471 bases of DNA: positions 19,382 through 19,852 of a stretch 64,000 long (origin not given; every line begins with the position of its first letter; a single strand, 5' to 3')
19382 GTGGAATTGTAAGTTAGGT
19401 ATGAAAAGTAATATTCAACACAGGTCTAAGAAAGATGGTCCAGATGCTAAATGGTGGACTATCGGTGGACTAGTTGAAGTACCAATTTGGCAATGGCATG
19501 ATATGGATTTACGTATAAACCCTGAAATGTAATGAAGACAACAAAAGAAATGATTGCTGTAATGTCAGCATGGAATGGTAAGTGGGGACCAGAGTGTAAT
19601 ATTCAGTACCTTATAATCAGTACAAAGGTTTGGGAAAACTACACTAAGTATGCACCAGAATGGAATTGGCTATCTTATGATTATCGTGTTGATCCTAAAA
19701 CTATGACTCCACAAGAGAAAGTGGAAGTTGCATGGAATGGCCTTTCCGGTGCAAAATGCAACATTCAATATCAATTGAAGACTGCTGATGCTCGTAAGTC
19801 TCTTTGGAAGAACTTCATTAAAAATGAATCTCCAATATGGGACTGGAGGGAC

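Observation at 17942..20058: Expanded family of repeat-domain proteins sharing a W-N-G-x3-G-x3-(C)N-I-Q-[YHF] ... W-x-W-x2-Y-x-Y-R-[VI]-K module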

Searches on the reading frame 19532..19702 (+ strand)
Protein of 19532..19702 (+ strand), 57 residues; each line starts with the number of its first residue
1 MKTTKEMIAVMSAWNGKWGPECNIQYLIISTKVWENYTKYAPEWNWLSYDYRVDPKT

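Call 18: find_homologous_proteins(query=A2, max_evalue=10)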
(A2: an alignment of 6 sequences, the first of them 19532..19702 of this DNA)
Query A2 (6 sequences) (57 aa, profile of the alignment): 5 proteins with E <= 10 among 8 candidates.
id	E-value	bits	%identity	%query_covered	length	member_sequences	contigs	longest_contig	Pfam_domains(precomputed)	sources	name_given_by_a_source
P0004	3.9e-23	99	40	100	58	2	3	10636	-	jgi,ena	-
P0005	1.9e-20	90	31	82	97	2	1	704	-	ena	-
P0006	2.0e-20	90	30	82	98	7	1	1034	-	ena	-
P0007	7.7e-17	79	28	82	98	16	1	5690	-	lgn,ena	-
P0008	1.7e-2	33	45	98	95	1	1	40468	-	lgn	-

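Call 21: search_protein_families(library=pfam, proteins=[P0008], max_evalue=0.1)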
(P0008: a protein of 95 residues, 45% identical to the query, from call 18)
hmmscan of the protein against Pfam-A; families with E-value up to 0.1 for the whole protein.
P0008 (95 aa): 0 families

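Call 25: search_solved_structures(query=A3, max_evalue=10, show_alignments=3)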
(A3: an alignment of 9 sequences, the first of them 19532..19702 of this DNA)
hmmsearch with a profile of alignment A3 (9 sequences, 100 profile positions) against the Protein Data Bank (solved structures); distinct sequences matched with E-value up to 10: 3.
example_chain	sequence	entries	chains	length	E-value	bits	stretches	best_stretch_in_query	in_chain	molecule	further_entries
1t8q_A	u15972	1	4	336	0.49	13.7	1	4-76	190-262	Glycerophosphoryl diester phosphodiesterase, periplasmic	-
1ydy_A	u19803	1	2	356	0.54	13.5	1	4-76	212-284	Glycerophosphoryl diester phosphodiesterase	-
3j4u_A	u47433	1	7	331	0.64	13.3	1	40-79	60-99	major capsid protein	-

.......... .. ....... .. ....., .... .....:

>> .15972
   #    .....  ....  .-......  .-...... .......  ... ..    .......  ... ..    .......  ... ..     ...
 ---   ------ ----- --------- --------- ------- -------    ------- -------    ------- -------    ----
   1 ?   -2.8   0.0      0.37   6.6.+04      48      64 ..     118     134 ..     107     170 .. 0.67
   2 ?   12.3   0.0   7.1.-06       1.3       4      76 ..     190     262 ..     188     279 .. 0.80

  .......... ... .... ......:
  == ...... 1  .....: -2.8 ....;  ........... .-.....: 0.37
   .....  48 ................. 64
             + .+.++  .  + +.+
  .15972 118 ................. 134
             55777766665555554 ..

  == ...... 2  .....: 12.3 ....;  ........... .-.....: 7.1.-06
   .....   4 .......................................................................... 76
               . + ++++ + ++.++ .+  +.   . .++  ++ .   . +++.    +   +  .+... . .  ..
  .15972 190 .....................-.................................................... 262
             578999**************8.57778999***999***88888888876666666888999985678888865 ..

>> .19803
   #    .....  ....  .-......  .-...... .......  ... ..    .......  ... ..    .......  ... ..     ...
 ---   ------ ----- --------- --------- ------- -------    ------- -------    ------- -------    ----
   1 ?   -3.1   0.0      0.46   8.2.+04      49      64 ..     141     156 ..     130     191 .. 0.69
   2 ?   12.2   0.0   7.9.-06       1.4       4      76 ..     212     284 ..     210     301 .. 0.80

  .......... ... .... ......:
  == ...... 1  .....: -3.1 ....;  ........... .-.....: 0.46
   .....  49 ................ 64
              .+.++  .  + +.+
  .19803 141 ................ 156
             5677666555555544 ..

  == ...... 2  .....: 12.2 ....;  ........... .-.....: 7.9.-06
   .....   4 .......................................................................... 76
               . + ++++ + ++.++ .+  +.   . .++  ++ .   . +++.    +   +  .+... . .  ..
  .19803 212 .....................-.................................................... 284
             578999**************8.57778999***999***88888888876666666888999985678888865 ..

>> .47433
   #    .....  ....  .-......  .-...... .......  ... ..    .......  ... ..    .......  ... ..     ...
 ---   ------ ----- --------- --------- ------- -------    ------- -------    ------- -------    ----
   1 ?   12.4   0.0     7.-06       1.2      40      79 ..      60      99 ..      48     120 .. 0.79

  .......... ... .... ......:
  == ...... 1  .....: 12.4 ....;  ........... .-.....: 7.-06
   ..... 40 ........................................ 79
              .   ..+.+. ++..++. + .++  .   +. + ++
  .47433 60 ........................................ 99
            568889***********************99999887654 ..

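Call 27: search_protein_families(library=phrogs, proteins=[P0008], max_evalue=0.01)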
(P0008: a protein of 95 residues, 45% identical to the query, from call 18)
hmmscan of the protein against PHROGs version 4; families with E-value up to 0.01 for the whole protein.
P0008 (95 aa): 2 families
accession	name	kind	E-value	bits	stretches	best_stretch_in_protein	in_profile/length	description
phrog_21668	-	unknown function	8.4e-12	46.3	1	3-54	5-60/171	-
phrog_15048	-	unknown function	1.3e-07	32.9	1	3-57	9-62/131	-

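Call 28: find_encoding_contigs(protein=P0008, flank=8000, max_places=3)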
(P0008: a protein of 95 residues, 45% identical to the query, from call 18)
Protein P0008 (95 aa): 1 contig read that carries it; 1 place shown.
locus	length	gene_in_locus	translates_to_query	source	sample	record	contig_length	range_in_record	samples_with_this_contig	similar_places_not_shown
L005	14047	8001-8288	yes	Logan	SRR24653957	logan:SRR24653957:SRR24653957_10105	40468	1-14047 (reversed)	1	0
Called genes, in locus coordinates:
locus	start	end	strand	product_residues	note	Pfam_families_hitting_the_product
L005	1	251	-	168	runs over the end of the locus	-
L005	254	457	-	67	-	-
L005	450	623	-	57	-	-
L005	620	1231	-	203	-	-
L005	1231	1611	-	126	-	-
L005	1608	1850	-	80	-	-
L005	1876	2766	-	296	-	-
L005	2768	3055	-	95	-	-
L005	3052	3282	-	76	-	-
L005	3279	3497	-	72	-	PF13560:HTH_31, PF12844:HTH_19, PF01381:HTH_3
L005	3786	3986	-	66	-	-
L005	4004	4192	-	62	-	-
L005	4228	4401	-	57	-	-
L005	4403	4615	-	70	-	-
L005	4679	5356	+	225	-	PF01381:HTH_3, PF07022:Phage_CI_repr (weak), PF12844:HTH_19 (weak), PF13443:HTH_26 (faint), PF13560:HTH_31 (weak), PF00717:Peptidase_S24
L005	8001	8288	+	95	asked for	-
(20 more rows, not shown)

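Call 30: search_protein_representatives(alignment_id=A3)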
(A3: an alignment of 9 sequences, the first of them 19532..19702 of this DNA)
Query: 9 sequences, 100 profile positions. Proteins with E-value up to 0.001 (for the whole library): 1665; up to 1e-10: 68; up to 1e-30: 2. The best 150 are listed.
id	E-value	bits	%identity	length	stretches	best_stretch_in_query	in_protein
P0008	1.7e-38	146.7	-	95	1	1-100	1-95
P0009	6.5e-32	125.6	-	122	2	3-55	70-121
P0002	6.5e-30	119.2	-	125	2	1-56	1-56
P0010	4.5e-28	113.3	-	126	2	2-57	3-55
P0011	3.2e-27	110.5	-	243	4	7-65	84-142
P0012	3.7e-25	103.9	-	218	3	3-56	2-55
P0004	6.0e-22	93.6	-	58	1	1-57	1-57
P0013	3.2e-21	91.3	-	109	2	4-57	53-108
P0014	8.2e-20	86.8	-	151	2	1-99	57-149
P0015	8.8e-19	83.5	-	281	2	5-57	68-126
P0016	1.2e-18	83.1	-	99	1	1-100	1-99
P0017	3.8e-18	81.4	-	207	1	2-98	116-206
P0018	2.2e-17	79.0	-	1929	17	15-47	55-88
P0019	1.2e-16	76.6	-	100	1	1-100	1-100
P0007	1.5e-16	76.3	-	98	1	2-57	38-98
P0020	2.7e-16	75.5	-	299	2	1-56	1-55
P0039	5.6e-12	61.7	-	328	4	6-93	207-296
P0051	2.2e-11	59.7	-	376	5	9-55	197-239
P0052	2.3e-11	59.7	-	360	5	22-69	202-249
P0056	3.1e-11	59.3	-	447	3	18-57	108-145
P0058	3.4e-11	59.1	-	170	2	1-58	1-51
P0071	8.8e-11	57.8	-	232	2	6-73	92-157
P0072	9.3e-11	57.7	-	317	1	5-56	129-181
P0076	1.8e-10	56.8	-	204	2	1-59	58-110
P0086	4.4e-10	55.6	-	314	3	21-55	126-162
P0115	2.8e-09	53.0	-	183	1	2-63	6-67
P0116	3.1e-09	52.8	-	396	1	3-63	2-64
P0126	6.6e-09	51.8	-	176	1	4-57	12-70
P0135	1.0e-08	51.2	-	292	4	20-59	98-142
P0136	1.2e-08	51.0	-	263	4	5-63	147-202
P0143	1.5e-08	50.6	-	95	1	1-99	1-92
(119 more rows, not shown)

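Call 32: search_protein_families(library=pfam, proteins=[P0018, P0039, P0051, P0052, P0056, P0058, P0014, P0016, P0135, P0136], max_evalue=0.1)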
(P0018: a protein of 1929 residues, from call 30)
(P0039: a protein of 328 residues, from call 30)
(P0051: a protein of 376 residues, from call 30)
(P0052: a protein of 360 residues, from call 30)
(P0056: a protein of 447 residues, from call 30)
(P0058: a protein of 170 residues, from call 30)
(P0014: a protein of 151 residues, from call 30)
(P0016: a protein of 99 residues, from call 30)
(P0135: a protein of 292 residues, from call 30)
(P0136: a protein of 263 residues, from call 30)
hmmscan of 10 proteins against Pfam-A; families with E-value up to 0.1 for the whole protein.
P0018 (1929 aa): 7 families
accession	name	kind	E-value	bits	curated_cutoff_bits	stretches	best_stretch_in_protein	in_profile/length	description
PF19077.6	Big_13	-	8.4e-151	492.3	27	18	1785-1866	21-102/102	Bacterial Ig-like domain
PF12245.14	Big_3_2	-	4e-69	230.9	23.3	17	81-121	81-121/122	Bacterial Ig-like domain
PF19111.5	DUF5798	-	1.2e-22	80.4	27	0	100-148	28-76/89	Family of unknown function (DUF5798)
PF02012.26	BNR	-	2.6e-17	60.3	27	0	65-75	1-11/12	BNR/Asp-box repeat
PF24893.1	DUF7743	-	6.3e-06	26.3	27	0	1726-1770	71-115/120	Domain of unknown function (DUF7743)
PF03174.19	CHB_HEX_C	-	5.6e-05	23.4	23.6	0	62-82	35-56/76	Chitobiase/beta-hexosaminidase C-terminal domain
PF18565.7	Glyco_hydro2_C5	-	0.085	13.2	32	0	101-132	22-53/103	Glycoside hydrolase family 2 C-terminal domain 5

P0039 (328 aa): 0 families

P0051 (376 aa): 0 families

P0052 (360 aa): 0 families

P0056 (447 aa): 0 families

P0058 (170 aa): 0 families

P0014 (151 aa): 1 family
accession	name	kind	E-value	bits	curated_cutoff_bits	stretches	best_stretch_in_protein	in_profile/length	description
PF04218.19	CENP-B_N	-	0.0094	16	21.2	0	54-73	3-22/53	CENP-B N-terminal DNA-binding domain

P0016 (99 aa): 1 family
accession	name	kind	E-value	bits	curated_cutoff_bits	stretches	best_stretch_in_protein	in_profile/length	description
PF17471.7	GP63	-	0.052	14.2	25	1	33-62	16-46/73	Gene product 63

P0135 (292 aa): 1 family
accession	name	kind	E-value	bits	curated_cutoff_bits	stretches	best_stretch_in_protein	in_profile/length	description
PF24726.1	DUF7678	-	0.082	13.3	27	0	26-42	39-55/72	Domain of unknown function (DUF7678)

P0136 (263 aa): 0 families

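Call 33: search_protein_families(library=ncbifam, proteins=[P0018, P0039, P0052, P0056, P0058, P0016, P0012, P0011], max_evalue=0.1)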
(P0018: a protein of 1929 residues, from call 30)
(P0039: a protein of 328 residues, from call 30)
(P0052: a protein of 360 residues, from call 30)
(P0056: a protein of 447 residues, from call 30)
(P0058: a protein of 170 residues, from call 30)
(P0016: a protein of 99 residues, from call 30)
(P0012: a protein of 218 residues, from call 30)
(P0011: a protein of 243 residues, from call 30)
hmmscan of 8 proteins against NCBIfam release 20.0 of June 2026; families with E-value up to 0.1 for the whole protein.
P0018 (1929 aa): 3 families
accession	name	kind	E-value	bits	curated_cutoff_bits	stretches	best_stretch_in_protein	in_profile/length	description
NF047441.1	Lepto_OmpL47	equivalog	4.1e-09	36.5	250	0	1224-1455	120-331/336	multi-beta-barrel domain surface protein OmpL47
NF045728.1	glycosyl_F510_1955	equivalog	0.00038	19.8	175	0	163-233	157-226/246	F510_1955 family glycosylhydrolase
TIGR02990.1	ectoine_eutA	equivalog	0.0005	19.6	318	0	101-141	168-208/239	ectoine utilization protein EutA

P0039 (328 aa): 0 families

P0052 (360 aa): 0 families

P0056 (447 aa): 0 families

P0058 (170 aa): 0 families

P0016 (99 aa): 1 family
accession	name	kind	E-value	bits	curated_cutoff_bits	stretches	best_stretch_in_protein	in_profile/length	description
TIGR04275.1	beta_prop_Msarc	repeat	0.055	13.2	85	1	56-72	20-36/40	beta-propeller repeat protein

P0012 (218 aa): 0 families

P0011 (243 aa): 0 families

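Call 42: search_dna_similar(query=P0008, collection=phages, mode=protein, max_evalue=0.001, max_rows=40)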
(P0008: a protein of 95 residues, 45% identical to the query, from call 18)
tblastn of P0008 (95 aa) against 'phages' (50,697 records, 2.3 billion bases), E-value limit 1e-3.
Records with a match: 3; places in all: 3; records where one place covers at least 80% of the query: 1.
Best place of each record, by identity: <60% 3.
By first word of the organism name: Stenotrophomonas 2; Xylella 1.
By host as written in the record: Stenotrophomonas maltophilia B28B 1; Xylella fastidiosa A0PT1 1; Stenotrophomonas maltophilia 1.
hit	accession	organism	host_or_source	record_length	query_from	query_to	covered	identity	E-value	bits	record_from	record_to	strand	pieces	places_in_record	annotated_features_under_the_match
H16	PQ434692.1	Stenotrophomonas phage ANB28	Stenotrophomonas maltophilia B28B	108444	2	76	79%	36.0%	1e-3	42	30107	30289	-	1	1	hypothetical protein (x2)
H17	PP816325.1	Xylella phage MATE2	Xylella fastidiosa A0PT1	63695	8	95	93%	28.9%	4e-4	43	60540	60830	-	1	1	hypothetical protein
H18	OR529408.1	Stenotrophomonas phage BUCTxx99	Stenotrophomonas maltophilia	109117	2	53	55%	40.4%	4e-4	43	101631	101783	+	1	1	hypothetical protein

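Call 59: find_encoding_contigs(protein=P0012, flank=8000, max_places=2)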
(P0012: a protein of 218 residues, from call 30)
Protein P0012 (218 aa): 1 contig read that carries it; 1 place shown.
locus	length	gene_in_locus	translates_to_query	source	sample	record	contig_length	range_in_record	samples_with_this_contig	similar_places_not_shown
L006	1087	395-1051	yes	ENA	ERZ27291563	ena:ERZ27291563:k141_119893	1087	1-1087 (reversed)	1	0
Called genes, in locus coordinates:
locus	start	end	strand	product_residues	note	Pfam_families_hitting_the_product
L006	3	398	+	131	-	?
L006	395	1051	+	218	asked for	-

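Call 62: find_related_loci(query=A5, collection=viral_contigs, flank=8000)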
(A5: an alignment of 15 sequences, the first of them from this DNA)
Query A5 (56 aa) in viral_contigs; peptide patterns used: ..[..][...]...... (x = any residue, [..] = any of these).
38 stretches matched a pattern; 2 encode a relative of the query (tblastn E <= 1e-3); 2 distinct loci.
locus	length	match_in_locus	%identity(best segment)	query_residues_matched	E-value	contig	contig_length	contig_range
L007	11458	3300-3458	40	5-55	2e-10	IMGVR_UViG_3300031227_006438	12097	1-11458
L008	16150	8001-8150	38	10-53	1e-5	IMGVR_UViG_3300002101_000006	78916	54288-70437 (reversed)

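Call 66: search_protein_families(library=pfam, proteins=[P0015, P0017, P0020, P0072, P0115, P0116, P0126, P0071, P0086, P0076], max_evalue=0.01)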
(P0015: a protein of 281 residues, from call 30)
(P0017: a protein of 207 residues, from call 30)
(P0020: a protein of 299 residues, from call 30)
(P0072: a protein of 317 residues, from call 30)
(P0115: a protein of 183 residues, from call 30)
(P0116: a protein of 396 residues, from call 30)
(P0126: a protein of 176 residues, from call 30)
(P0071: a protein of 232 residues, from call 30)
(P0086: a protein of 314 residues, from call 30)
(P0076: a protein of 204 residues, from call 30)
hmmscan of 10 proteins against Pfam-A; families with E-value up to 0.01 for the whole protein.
P0015 (281 aa): 0 families

P0017 (207 aa): 0 families

P0020 (299 aa): 0 families

P0072 (317 aa): 0 families

P0115 (183 aa): 0 families

P0116 (396 aa): 0 families

P0126 (176 aa): 0 families

P0071 (232 aa): 0 families

P0086 (314 aa): 0 families

P0076 (204 aa): 0 families

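Call 74: find_encoding_contigs(protein=P0010, flank=8000, max_places=2)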
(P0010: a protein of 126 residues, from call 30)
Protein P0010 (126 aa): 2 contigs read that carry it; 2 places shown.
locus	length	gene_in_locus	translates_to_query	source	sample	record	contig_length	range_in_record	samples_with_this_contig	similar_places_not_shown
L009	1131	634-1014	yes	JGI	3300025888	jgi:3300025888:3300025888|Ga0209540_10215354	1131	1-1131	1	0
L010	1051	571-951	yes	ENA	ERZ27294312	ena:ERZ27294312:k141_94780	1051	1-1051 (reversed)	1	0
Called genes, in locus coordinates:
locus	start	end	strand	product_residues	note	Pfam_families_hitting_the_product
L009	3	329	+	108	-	?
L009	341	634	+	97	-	-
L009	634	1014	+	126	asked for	-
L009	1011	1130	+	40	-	?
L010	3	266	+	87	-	?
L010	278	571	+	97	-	-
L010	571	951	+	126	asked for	-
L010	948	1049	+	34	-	?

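Call 75: find_encoding_contigs(protein=P0011, flank=8000, max_places=2)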
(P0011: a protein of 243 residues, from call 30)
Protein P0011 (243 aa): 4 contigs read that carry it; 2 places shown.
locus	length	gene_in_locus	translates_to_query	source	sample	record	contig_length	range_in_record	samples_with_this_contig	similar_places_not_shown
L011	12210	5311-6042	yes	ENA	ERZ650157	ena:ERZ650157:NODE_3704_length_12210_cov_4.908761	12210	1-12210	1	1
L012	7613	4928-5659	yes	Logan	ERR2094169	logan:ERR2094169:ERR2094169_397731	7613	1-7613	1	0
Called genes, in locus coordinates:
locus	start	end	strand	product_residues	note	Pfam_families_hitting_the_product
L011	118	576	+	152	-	-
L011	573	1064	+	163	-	-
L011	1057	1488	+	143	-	-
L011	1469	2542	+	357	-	PF14743:DNA_ligase_OB_2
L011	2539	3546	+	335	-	-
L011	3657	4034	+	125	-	-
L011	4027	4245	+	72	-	-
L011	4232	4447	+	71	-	PF09723:Zn_ribbon_8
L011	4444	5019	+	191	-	PF06941:NT5C (faint)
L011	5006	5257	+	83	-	-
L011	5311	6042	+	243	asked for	-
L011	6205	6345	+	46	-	-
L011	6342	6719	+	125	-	-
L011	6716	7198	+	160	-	-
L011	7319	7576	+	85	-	-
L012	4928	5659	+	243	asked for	-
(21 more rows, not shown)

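Call 76: find_encoding_contigs(protein=P0020, flank=8000, max_places=2)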
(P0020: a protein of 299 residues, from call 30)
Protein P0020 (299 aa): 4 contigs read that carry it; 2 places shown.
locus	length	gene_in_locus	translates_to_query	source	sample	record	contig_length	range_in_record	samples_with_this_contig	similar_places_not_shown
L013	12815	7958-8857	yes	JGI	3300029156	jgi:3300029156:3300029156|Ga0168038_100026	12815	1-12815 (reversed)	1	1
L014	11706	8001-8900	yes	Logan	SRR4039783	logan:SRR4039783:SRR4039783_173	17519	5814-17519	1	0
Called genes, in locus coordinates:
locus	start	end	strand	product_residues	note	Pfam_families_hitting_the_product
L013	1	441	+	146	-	?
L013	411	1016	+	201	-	-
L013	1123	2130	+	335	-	PF07282:Cas12f1-like_TNB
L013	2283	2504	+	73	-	-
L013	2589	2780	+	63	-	-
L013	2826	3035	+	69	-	-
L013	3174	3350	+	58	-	-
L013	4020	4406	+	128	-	-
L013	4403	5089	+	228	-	-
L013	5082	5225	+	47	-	-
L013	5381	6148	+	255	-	PF13365:Trypsin_2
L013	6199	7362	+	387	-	-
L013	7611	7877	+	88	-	-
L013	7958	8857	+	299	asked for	-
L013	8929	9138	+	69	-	-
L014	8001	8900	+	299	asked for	-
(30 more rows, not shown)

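Call 81: find_encoding_contigs(protein=P0143, flank=7000, max_places=3)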
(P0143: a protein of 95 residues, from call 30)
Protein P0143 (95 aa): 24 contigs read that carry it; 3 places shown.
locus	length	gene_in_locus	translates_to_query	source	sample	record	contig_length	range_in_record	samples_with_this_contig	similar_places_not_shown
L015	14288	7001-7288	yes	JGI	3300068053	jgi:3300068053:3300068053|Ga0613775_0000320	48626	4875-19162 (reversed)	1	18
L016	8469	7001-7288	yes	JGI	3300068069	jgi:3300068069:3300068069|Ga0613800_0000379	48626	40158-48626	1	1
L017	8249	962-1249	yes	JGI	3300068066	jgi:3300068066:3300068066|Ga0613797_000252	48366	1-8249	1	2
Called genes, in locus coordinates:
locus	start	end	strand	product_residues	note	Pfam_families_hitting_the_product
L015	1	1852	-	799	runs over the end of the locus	-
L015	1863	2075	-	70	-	-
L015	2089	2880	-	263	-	-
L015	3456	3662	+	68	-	-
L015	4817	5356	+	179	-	-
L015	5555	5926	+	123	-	-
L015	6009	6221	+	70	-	-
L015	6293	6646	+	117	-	-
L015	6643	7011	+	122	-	PF06094:GGACT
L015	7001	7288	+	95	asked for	-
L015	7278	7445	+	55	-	-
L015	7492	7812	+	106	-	-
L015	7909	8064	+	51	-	-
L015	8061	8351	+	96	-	-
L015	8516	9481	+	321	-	-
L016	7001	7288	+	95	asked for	-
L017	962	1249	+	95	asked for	-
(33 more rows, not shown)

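Call 102: search_protein_families(library=padloc, proteins=[P0008, P0012, P0039, P0056, P0116, P0058], max_evalue=0.01)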
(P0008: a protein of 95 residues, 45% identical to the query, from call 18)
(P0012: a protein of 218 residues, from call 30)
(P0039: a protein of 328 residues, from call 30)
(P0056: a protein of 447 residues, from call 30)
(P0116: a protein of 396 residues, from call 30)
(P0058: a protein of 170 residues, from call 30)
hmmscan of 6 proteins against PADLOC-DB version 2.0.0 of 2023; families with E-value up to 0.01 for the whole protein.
P0008 (95 aa): 0 families

P0012 (218 aa): 0 families

P0039 (328 aa): 0 families

P0056 (447 aa): 0 families

P0116 (396 aa): 0 families

P0058 (170 aa): 0 families
